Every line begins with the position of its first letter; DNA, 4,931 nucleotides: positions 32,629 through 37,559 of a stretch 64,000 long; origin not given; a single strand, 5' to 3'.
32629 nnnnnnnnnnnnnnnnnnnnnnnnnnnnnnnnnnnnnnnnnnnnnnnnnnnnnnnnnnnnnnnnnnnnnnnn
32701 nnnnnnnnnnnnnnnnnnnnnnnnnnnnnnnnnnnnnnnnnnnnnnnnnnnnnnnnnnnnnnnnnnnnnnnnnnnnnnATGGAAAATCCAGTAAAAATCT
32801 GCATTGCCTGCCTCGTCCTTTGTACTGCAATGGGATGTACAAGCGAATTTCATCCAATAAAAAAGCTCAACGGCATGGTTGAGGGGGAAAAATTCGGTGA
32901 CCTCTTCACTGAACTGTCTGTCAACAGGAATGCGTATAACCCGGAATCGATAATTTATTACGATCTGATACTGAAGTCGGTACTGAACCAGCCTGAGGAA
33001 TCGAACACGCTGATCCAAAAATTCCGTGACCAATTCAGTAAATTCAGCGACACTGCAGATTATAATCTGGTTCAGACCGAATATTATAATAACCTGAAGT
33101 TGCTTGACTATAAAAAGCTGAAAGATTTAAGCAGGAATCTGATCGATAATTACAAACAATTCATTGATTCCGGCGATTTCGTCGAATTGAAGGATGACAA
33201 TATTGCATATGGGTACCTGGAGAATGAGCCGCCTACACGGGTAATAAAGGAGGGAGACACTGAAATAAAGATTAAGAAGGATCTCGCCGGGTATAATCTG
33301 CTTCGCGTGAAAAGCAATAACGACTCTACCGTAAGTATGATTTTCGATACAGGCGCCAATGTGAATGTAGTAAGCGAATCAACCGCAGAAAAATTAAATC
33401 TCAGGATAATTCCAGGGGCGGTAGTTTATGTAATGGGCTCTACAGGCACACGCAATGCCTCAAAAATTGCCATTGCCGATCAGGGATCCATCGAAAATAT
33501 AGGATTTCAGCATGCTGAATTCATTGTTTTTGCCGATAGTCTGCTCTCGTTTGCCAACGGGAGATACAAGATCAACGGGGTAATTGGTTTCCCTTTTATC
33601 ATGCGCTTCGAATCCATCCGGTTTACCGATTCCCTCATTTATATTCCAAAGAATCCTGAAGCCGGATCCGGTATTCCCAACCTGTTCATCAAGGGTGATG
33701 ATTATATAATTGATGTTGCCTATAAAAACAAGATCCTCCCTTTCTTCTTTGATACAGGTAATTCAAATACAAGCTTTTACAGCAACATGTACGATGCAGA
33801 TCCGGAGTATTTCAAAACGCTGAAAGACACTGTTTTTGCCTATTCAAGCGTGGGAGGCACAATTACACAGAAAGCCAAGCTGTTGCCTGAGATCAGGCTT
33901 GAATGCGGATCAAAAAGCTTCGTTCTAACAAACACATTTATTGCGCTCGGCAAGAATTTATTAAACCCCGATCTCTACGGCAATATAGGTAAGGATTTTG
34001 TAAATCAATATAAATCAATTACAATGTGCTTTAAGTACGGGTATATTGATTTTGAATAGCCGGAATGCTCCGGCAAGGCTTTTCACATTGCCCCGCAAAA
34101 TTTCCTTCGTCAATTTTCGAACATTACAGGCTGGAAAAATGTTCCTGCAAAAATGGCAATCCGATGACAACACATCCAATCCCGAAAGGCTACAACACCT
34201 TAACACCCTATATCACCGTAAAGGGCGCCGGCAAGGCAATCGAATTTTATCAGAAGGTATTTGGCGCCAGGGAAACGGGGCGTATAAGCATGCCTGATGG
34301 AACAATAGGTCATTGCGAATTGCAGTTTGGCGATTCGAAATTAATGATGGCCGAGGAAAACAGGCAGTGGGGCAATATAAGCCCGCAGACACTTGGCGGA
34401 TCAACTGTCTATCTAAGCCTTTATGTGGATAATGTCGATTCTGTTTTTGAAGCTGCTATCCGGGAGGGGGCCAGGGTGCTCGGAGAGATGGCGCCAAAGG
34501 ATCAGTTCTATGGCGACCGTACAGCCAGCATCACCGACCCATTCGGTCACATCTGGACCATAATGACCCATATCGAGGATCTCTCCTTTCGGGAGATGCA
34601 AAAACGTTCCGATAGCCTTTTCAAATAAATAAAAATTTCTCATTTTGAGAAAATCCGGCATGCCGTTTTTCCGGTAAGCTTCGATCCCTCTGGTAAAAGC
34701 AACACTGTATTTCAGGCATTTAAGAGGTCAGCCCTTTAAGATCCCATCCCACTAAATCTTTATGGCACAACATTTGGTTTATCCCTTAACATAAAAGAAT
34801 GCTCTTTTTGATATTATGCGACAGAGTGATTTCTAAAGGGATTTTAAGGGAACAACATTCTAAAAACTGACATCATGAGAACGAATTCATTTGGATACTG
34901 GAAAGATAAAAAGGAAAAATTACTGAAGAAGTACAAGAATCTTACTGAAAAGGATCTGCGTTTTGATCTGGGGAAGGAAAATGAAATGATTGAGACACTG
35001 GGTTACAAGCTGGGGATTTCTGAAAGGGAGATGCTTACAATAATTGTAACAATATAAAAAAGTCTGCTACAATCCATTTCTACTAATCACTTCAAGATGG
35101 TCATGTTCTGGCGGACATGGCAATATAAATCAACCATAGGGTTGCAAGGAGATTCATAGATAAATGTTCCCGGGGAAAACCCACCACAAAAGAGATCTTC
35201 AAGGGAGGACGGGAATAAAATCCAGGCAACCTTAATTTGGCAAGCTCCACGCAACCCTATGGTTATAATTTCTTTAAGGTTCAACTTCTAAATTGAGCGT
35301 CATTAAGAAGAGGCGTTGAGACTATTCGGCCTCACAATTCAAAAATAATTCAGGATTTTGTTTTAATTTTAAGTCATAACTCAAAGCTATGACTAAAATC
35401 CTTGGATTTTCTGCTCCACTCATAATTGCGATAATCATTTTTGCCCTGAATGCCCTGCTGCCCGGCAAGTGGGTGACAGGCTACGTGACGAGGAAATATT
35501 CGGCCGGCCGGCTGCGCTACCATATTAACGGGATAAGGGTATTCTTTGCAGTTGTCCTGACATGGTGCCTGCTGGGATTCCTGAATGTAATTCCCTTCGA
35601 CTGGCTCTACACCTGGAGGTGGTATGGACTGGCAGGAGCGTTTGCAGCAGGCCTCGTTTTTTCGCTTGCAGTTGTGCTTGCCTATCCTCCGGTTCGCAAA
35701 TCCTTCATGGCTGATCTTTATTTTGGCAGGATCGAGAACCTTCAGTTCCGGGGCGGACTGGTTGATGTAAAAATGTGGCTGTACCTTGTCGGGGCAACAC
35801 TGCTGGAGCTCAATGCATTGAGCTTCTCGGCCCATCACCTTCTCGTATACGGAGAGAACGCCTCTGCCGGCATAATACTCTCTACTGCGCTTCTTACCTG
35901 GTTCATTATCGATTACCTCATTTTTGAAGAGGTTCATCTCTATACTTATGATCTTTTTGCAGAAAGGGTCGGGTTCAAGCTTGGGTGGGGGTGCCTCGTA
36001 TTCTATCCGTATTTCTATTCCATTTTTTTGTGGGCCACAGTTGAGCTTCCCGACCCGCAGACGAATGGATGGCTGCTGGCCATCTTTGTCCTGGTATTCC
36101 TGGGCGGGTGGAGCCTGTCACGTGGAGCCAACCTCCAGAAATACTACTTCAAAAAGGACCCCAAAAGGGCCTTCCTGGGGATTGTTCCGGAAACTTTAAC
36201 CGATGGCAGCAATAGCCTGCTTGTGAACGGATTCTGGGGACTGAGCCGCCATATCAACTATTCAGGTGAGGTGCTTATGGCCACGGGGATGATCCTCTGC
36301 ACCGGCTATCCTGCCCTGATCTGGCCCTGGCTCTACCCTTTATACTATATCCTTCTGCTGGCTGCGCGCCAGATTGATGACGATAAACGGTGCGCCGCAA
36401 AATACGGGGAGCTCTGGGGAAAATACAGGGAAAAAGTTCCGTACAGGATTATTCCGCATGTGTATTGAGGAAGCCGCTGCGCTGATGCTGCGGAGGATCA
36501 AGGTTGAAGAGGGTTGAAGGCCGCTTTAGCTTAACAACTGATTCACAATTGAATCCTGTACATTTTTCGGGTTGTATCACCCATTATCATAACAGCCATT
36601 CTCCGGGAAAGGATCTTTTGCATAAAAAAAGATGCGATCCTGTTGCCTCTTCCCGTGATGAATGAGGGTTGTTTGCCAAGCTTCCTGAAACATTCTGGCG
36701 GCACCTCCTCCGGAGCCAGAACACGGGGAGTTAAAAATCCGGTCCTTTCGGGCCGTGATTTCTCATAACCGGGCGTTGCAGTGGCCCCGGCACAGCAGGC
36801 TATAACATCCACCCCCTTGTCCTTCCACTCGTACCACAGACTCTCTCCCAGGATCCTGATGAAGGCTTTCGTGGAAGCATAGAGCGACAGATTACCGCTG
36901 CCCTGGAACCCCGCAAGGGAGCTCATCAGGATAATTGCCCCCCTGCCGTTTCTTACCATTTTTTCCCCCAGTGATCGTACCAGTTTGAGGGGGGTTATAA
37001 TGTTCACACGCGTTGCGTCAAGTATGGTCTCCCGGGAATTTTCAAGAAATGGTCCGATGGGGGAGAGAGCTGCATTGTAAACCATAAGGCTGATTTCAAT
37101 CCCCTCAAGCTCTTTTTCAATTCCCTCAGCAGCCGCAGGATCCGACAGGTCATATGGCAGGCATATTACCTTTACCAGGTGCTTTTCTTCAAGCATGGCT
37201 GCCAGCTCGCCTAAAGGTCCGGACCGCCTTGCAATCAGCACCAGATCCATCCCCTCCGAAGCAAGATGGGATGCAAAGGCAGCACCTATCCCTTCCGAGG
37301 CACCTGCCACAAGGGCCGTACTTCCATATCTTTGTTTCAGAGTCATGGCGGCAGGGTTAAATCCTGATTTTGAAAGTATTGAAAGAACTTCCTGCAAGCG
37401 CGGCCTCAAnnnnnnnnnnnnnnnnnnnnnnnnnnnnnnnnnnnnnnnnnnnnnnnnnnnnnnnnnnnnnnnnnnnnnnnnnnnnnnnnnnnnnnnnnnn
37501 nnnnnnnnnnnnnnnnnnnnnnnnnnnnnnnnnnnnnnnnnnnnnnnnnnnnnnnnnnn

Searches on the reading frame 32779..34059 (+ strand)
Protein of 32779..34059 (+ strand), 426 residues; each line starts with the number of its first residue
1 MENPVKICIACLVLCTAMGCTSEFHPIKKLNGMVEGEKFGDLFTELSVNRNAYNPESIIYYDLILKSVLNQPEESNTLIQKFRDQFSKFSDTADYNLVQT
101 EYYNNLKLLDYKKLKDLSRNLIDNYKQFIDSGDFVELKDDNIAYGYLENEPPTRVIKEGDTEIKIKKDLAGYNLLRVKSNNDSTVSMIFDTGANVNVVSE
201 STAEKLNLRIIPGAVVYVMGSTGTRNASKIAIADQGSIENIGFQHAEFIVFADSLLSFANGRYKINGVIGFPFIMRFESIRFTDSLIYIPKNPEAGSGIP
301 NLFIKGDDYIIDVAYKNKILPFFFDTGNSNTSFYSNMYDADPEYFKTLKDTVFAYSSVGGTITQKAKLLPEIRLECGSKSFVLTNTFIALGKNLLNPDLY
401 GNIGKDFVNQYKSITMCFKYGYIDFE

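Call 13: find_encoding_contigs(protein=window:32779-34059:+, flank=6000, max_places=10)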
Protein window:32779-34059:+ (426 aa): no gene with exactly this product is on record in the collection.

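Call 14: search_protein_families(library=pfam, proteins=[window:32779-34059:+])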
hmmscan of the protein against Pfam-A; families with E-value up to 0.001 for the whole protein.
window:32779-34059:+ (426 aa): 2 families
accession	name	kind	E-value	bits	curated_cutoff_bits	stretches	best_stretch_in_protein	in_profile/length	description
PF13650.11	Asp_protease_2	-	1.2e-11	45.6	24.3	1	181-273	6-90/90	Aspartyl protease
PF13975.11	gag-asp_proteas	-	1.8e-08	35.3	28.2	1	181-254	6-79/92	gag-polyprotein putative aspartyl protease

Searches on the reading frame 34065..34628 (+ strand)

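Call 14: search_protein_families(library=pfam, proteins=[window:34065-34628:+])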
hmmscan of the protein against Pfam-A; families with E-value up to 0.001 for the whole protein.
window:34065-34628:+ (187 aa): 4 families
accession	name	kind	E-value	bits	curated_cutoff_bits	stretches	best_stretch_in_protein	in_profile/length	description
PF00903.31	Glyoxalase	-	2.4e-11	44.5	20.6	1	50-165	7-120/121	Glyoxalase/Bleomycin resistance protein/Dioxygenase superfamily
PF13669.12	Glyoxalase_4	-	0.00014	22.6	27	1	50-145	5-99/109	Glyoxalase/Bleomycin resistance protein/Dioxygenase superfamily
PF22656.2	At5g48480-like_N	-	0.00022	21.3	27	1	54-77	8-31/59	Glyoxalase At5g48480-like, N-terminal domain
PF18029.7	Glyoxalase_6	-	0.0005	21.1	23.6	1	53-164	7-103/106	Glyoxalase-like domain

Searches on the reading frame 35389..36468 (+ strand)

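Call 14: search_protein_families(library=pfam, proteins=[window:35389-36468:+])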
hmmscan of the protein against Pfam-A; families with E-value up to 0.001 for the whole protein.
window:35389-36468:+ (359 aa): 2 families
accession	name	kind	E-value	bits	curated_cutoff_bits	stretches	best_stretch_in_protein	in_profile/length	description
PF01222.22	ERG4_ERG24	-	4.3e-45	154.7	27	1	16-359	80-432/432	Ergosterol biosynthesis ERG4/ERG24 family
PF06966.17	DUF1295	-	0.00065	19.7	20.4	0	230-320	121-201/235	Protein of unknown function (DUF1295)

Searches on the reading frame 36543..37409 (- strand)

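Call 48: search_protein_families(library=pfam, proteins=[window:36543-37409:-], max_evalue=0.01)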
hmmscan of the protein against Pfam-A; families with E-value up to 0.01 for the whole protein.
window:36543-37409:- (288 aa): 3 families
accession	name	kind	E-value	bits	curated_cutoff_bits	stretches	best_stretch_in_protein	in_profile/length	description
PF00106.31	adh_short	-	9.4e-35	120.3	26.6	1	31-221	2-193/195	short chain dehydrogenase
PF13561.12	adh_short_C2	-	1.1e-20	74.7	27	1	36-217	1-183/236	Enoyl-(Acyl carrier protein) reductase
PF08659.16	KR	-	4.6e-09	36.9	22.6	1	31-185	2-157/180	KR domain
